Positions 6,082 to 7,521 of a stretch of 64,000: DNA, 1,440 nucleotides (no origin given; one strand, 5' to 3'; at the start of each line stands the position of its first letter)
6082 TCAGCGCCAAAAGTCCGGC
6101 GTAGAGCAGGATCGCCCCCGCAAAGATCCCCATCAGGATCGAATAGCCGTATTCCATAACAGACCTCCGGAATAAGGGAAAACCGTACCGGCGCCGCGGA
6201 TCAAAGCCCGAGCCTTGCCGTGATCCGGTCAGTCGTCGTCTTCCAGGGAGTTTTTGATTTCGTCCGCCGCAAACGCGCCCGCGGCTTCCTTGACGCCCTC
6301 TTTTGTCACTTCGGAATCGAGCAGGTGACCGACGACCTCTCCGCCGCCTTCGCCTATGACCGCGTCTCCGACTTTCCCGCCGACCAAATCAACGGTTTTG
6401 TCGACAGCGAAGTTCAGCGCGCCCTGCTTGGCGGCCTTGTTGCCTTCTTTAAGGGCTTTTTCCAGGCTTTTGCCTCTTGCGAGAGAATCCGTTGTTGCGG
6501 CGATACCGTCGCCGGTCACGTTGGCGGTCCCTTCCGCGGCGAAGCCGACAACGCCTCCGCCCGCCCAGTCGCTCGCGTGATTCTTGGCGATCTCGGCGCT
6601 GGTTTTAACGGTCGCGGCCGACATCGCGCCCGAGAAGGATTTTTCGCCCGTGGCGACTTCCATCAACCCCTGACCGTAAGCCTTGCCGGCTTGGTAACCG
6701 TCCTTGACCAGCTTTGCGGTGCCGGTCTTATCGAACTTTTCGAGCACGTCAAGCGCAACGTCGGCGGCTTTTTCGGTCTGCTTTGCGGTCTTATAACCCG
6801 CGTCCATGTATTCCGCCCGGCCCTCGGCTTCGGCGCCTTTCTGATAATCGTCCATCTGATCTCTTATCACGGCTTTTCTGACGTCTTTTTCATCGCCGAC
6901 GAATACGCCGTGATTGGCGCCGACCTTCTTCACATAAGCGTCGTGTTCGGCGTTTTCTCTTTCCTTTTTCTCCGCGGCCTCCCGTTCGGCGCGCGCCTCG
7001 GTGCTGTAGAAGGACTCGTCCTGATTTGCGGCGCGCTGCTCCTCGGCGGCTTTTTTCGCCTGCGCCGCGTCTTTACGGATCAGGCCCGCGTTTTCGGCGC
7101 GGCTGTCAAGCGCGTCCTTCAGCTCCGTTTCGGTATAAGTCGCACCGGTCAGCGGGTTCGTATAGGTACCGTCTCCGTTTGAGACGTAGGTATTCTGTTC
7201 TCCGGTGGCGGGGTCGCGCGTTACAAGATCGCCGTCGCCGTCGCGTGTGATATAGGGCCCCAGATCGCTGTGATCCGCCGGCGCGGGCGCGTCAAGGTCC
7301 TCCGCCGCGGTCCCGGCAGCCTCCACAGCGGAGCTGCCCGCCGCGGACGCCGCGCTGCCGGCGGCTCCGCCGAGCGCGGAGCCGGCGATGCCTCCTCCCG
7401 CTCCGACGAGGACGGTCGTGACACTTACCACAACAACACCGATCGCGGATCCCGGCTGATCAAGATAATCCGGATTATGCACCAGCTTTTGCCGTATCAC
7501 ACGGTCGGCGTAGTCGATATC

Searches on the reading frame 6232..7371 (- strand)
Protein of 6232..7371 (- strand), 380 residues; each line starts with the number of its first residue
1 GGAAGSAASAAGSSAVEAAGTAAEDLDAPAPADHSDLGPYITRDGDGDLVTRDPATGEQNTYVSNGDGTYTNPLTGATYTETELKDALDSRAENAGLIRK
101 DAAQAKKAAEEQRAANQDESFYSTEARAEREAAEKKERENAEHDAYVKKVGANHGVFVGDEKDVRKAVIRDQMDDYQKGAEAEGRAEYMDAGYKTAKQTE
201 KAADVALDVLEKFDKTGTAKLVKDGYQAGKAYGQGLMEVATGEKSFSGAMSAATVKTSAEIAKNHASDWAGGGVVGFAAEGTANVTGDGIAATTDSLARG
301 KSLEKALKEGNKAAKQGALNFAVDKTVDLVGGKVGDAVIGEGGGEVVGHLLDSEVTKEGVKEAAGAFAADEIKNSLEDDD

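Call 45: search_solved_structures(query=window:6232-7371:-, max_evalue=10)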
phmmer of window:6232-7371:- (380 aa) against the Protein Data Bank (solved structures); distinct sequences matched with E-value up to 10: 2.
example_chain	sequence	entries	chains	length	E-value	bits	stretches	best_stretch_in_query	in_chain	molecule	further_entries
8ssm_B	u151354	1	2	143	0.34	13.4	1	256-295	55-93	Contact-dependent inhibitor A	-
12aj_A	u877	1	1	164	0.43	13.1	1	255-295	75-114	Contact-dependent inhibitor A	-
